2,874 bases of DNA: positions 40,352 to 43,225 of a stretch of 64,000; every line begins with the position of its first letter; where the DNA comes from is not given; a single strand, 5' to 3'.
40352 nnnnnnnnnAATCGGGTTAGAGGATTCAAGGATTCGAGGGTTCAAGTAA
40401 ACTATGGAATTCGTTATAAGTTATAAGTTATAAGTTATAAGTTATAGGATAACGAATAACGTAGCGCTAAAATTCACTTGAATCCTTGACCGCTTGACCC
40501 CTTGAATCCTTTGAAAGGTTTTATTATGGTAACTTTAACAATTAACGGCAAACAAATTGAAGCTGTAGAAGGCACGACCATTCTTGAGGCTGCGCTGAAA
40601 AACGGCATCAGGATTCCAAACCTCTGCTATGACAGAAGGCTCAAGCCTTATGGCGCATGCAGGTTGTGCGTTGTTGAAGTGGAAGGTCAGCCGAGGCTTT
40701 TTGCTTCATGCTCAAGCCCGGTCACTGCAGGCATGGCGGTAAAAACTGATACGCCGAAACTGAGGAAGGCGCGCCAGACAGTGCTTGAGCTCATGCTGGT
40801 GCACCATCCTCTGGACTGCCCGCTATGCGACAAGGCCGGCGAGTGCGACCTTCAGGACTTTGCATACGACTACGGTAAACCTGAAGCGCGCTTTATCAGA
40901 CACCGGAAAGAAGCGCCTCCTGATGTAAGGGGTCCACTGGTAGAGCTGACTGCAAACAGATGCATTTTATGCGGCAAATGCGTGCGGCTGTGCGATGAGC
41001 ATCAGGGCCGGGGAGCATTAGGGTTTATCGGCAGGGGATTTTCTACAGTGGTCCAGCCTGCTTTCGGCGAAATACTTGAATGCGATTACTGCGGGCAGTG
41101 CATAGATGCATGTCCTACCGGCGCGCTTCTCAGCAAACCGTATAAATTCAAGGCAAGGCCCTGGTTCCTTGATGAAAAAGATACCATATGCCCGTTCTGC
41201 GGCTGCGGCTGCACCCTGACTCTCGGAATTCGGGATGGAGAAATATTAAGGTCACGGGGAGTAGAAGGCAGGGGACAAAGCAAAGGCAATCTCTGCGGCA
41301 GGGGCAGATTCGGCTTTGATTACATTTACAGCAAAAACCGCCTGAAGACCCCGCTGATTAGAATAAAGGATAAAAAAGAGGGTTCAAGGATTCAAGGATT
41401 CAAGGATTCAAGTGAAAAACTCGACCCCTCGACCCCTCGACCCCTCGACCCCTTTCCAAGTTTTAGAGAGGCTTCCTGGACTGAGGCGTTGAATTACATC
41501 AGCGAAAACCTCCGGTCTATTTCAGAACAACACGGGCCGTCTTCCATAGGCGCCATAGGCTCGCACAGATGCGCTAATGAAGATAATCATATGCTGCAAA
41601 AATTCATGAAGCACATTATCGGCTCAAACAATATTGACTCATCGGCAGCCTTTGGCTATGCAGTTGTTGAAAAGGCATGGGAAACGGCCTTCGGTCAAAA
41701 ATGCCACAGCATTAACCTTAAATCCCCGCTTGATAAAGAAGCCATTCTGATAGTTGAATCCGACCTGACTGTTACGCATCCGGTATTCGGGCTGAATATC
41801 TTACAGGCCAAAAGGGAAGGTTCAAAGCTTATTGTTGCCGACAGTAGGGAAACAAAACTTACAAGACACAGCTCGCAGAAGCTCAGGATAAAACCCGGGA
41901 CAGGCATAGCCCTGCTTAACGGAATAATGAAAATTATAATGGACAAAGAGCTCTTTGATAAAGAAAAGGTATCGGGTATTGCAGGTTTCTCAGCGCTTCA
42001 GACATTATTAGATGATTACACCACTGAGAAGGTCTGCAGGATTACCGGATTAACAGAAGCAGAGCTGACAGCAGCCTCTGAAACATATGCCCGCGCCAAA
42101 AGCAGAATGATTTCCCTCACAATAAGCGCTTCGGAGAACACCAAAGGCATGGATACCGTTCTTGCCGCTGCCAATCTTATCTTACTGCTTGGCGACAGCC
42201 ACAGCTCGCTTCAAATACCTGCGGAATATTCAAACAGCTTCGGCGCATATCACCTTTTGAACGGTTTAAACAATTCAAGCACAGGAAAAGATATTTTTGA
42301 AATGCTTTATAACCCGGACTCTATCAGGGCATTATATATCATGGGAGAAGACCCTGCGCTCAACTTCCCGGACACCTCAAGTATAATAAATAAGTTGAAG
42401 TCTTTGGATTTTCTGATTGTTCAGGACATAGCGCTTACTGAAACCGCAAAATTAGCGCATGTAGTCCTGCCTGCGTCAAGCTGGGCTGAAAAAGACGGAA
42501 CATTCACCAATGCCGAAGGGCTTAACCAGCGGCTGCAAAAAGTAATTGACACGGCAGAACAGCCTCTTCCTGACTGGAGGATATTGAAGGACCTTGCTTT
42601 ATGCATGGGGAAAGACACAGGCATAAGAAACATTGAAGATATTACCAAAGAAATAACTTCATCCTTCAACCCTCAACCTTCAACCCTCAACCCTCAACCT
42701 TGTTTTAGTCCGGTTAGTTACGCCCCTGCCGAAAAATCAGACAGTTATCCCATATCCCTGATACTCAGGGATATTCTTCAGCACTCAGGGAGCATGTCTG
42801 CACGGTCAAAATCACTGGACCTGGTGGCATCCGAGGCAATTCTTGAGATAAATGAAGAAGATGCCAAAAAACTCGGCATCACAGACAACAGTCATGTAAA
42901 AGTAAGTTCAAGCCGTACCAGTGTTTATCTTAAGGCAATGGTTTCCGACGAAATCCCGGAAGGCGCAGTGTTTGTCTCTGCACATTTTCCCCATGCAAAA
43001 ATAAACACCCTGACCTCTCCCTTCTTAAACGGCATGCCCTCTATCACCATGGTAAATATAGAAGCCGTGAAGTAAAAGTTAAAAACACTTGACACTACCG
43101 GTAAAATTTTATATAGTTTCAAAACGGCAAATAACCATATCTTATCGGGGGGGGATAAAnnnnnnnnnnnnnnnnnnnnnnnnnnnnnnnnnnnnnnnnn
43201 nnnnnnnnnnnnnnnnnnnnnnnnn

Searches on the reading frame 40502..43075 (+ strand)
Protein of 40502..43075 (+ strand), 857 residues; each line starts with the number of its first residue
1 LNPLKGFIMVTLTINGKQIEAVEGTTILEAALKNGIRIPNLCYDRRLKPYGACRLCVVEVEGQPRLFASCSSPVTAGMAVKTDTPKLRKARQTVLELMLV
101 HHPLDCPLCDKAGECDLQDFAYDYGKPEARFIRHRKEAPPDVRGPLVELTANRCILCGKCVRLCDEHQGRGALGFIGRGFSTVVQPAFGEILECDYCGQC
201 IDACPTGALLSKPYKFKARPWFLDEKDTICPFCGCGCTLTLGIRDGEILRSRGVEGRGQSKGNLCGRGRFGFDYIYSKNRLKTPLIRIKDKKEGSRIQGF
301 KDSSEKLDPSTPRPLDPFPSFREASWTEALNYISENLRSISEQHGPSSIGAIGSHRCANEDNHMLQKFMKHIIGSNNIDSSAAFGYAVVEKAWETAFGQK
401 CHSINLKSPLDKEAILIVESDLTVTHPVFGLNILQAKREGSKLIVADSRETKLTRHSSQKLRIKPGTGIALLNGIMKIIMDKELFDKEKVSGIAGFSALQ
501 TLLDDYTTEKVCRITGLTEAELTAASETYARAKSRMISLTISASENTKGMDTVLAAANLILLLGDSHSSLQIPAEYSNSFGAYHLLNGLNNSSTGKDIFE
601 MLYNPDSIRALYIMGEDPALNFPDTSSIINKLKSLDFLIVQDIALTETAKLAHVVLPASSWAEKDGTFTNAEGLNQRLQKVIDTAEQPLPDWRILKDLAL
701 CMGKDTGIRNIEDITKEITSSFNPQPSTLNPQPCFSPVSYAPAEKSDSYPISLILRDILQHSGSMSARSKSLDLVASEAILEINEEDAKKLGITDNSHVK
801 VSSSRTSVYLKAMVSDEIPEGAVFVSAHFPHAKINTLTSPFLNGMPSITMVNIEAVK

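Call 3: search_protein_families(library=pfam, proteins=[window:40502-43075:+], max_evalue=0.01)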
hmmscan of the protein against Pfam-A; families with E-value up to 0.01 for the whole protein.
window:40502-43075:+ (857 aa): 14 families
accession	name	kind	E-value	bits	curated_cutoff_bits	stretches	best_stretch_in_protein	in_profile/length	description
PF00384.28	Molybdopterin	-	3.6e-49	168.1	24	1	280-699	1-351/353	Molybdopterin oxidoreductase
PF13510.11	Fer2_4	-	4.8e-25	87.9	22.8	1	9-84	3-81/82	2Fe-2S iron-sulfur cluster binding domain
PF01568.27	Molydop_binding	-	1.1e-17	64.5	26.8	1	757-842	7-97/110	Molydopterin dinucleotide binding domain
PF10588.14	NADH-G_4Fe-4S_3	-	1.2e-16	60.3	27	1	91-128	1-38/40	NADH-ubiquinone oxidoreductase-G iron-sulfur binding region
PF22117.2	Fer4_Nqo3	-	7.4e-15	55.3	27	1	144-209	1-66/67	NADH-quinone oxidoreductase subunit 3, ferredoxin-like domain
PF04879.21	Molybdop_Fe4S4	-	9.3e-14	51.6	22.7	1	226-277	4-55/55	Molybdopterin oxidoreductase Fe4S4 domain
PF00111.32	Fer2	-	3.4e-08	33.8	21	1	13-63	2-51/77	2Fe-2S iron-sulfur cluster binding domain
PF13484.11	Fer4_16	-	5.6e-07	30.7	30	1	193-219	1-27/66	4Fe-4S double cluster binding domain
PF00037.32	Fer4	-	7.8e-06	25.9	21.1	1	193-209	7-23/24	4Fe-4S binding domain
PF12838.12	Fer4_7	-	3.5e-05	24.6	27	1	153-208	1-52/52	4Fe-4S dicluster domain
PF13534.11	Fer4_17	-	0.0011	19.9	22.2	0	106-166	5-58/61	4Fe-4S dicluster domain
PF13237.11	Fer4_10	-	0.0017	18.7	25.5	1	149-205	4-53/53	4Fe-4S dicluster domain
PF13187.11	Fer4_9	-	0.0024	18.3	27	0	186-208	29-51/52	4Fe-4S dicluster domain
PF14697.11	Fer4_21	-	0.0027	18.2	35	1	151-206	5-53/59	4Fe-4S dicluster domain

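Call 5: search_protein_families(library=ncbifam, proteins=[window:40502-43075:+], max_evalue=0.001)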
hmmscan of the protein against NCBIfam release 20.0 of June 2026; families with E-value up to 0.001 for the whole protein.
window:40502-43075:+ (857 aa): 39 families (the best 25 are shown)
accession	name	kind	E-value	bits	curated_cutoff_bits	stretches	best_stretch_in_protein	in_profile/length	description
TIGR01973.1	NuoG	equivalog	2.4e-132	442.8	470.05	2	12-291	1-281/606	NADH-quinone oxidoreductase subunit NuoG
TIGR01591.1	Fdh-alpha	equivalog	3.9e-130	435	666.25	4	320-565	64-310/672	formate dehydrogenase subunit alpha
NF005895.0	PRK07860.1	equivalog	1e-99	334.7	802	1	9-835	17-786/811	NADH-quinone oxidoreductase subunit G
NF047855.1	AssmNtatRedNasC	equivalog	1.5e-75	254.9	1100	4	320-564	88-334/708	assimilatory nitrate reductase catalytic subunit NasC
NF040763.1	FeFe_hydrog_A6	exception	2.7e-63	214.2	765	1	10-213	1-209/571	NADH-dependent [FeFe] hydrogenase, group A6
NF006305.0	PRK08493.1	equivalog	4.1e-60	203.8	591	1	9-278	1-293/819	NADH-quinone oxidoreductase subunit G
NF005745.0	PRK07569.1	equivalog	1.6e-54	184.8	333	1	9-212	3-210/238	bidirectional hydrogenase complex protein HoxU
NF010055.0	PRK13532.1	equivalog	6.5e-39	133.8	904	3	227-492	44-289/830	nitrate reductase catalytic subunit NapA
NF041323.1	Nitr_red_NasA_Halo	equivalog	3.9e-38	131.4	1000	2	322-563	64-302/673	assimilatory nitrate reductase NasA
NF012032.0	PRK15488.1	equivalog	9.9e-38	129.6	694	3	321-552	114-341/759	thiosulfate reductase PhsA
TIGR01706.1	NAPA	equivalog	1.2e-36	126.3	930.55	3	228-491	45-288/830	periplasmic nitrate reductase subunit alpha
NF040762.1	Hydr_FeFe_Clost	exception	5.8e-36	124.3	900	1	11-214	2-209/572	ferredoxin hydrogenase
NF009454.0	PRK12814.1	equivalog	1.1e-29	103.3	916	1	9-106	3-100/657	putative NADPH-dependent glutamate synthase small subunit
NF041513.1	formate_DH_Act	exception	2.4e-28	98.5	1400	1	227-492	44-293/1067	formate dehydrogenase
TIGR01701.1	Fdhalpha-like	subfamily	6.6e-27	94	582.15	1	321-564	113-377/744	FdhF/YdeP family oxidoreductase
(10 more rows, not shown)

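Call 17: search_solved_structures(query=window:40502-43075:+, max_evalue=1e-10, show_alignments=2)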
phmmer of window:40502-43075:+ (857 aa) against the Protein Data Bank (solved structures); distinct sequences matched with E-value up to 1e-10: 86 (the best 60 are shown).
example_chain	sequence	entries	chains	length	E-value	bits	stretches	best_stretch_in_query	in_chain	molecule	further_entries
9wxb_B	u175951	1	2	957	1.7e-118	400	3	8-289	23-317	Formate dehydrogenase alpha subunit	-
6tg9_A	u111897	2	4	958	3e-118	399.2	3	9-289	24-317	Formate dehydrogenase subunit alpha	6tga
7vw6_A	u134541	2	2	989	7.7e-118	397.9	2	11-564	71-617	Formate dehydrogenase | Tungsten-containing formate dehydrogenase alpha subunit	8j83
7e5z_A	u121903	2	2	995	7.9e-118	397.8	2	11-564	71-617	Formate dehydrogenase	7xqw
9t1s_L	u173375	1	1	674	9.8e-91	308.2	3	322-565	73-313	formate dehydrogenase (coenzyme F420)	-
7qv7_S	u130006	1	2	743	6.1e-85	289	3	321-565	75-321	Hydrogen dependent carbon dioxide reductase subunit FdhF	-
9gzq_A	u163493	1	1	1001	6.3e-82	279.1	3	320-565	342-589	Probable oxidoreductase YjgC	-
8rqz_C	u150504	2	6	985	7.1e-82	278.9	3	320-565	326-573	Probable oxidoreductase YjgC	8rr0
9bov_A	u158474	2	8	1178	2.7e-80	273.7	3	103-290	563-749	Molybdopterin oxidoreductase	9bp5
1aa6_A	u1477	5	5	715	7e-77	262.4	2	323-565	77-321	FORMATE DEHYDROGENASE H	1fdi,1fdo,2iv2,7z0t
7bkb_D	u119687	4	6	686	1.1e-74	255.1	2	320-565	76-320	Formate dehydrogenase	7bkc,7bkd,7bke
7arc_G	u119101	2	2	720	3.9e-70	240.1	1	12-287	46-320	75 kDa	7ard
7ar7_G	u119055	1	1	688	4.9e-70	239.7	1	12-291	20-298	NADH dehydrogenase [ubiquinone] iron-sulfur protein 1, mitochondrial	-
7a23_C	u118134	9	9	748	6e-70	239.4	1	12-291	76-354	75kDa | NADH dehydrogenase [ubiquinone] iron-sulfur protein 1, mitochondrial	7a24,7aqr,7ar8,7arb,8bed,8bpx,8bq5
6x89_S1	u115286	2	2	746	4.8e-68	233.2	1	12-291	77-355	NADH dehydrogenase [ubiquinone] iron-sulfur protein 1, mitochondrial | NDUS1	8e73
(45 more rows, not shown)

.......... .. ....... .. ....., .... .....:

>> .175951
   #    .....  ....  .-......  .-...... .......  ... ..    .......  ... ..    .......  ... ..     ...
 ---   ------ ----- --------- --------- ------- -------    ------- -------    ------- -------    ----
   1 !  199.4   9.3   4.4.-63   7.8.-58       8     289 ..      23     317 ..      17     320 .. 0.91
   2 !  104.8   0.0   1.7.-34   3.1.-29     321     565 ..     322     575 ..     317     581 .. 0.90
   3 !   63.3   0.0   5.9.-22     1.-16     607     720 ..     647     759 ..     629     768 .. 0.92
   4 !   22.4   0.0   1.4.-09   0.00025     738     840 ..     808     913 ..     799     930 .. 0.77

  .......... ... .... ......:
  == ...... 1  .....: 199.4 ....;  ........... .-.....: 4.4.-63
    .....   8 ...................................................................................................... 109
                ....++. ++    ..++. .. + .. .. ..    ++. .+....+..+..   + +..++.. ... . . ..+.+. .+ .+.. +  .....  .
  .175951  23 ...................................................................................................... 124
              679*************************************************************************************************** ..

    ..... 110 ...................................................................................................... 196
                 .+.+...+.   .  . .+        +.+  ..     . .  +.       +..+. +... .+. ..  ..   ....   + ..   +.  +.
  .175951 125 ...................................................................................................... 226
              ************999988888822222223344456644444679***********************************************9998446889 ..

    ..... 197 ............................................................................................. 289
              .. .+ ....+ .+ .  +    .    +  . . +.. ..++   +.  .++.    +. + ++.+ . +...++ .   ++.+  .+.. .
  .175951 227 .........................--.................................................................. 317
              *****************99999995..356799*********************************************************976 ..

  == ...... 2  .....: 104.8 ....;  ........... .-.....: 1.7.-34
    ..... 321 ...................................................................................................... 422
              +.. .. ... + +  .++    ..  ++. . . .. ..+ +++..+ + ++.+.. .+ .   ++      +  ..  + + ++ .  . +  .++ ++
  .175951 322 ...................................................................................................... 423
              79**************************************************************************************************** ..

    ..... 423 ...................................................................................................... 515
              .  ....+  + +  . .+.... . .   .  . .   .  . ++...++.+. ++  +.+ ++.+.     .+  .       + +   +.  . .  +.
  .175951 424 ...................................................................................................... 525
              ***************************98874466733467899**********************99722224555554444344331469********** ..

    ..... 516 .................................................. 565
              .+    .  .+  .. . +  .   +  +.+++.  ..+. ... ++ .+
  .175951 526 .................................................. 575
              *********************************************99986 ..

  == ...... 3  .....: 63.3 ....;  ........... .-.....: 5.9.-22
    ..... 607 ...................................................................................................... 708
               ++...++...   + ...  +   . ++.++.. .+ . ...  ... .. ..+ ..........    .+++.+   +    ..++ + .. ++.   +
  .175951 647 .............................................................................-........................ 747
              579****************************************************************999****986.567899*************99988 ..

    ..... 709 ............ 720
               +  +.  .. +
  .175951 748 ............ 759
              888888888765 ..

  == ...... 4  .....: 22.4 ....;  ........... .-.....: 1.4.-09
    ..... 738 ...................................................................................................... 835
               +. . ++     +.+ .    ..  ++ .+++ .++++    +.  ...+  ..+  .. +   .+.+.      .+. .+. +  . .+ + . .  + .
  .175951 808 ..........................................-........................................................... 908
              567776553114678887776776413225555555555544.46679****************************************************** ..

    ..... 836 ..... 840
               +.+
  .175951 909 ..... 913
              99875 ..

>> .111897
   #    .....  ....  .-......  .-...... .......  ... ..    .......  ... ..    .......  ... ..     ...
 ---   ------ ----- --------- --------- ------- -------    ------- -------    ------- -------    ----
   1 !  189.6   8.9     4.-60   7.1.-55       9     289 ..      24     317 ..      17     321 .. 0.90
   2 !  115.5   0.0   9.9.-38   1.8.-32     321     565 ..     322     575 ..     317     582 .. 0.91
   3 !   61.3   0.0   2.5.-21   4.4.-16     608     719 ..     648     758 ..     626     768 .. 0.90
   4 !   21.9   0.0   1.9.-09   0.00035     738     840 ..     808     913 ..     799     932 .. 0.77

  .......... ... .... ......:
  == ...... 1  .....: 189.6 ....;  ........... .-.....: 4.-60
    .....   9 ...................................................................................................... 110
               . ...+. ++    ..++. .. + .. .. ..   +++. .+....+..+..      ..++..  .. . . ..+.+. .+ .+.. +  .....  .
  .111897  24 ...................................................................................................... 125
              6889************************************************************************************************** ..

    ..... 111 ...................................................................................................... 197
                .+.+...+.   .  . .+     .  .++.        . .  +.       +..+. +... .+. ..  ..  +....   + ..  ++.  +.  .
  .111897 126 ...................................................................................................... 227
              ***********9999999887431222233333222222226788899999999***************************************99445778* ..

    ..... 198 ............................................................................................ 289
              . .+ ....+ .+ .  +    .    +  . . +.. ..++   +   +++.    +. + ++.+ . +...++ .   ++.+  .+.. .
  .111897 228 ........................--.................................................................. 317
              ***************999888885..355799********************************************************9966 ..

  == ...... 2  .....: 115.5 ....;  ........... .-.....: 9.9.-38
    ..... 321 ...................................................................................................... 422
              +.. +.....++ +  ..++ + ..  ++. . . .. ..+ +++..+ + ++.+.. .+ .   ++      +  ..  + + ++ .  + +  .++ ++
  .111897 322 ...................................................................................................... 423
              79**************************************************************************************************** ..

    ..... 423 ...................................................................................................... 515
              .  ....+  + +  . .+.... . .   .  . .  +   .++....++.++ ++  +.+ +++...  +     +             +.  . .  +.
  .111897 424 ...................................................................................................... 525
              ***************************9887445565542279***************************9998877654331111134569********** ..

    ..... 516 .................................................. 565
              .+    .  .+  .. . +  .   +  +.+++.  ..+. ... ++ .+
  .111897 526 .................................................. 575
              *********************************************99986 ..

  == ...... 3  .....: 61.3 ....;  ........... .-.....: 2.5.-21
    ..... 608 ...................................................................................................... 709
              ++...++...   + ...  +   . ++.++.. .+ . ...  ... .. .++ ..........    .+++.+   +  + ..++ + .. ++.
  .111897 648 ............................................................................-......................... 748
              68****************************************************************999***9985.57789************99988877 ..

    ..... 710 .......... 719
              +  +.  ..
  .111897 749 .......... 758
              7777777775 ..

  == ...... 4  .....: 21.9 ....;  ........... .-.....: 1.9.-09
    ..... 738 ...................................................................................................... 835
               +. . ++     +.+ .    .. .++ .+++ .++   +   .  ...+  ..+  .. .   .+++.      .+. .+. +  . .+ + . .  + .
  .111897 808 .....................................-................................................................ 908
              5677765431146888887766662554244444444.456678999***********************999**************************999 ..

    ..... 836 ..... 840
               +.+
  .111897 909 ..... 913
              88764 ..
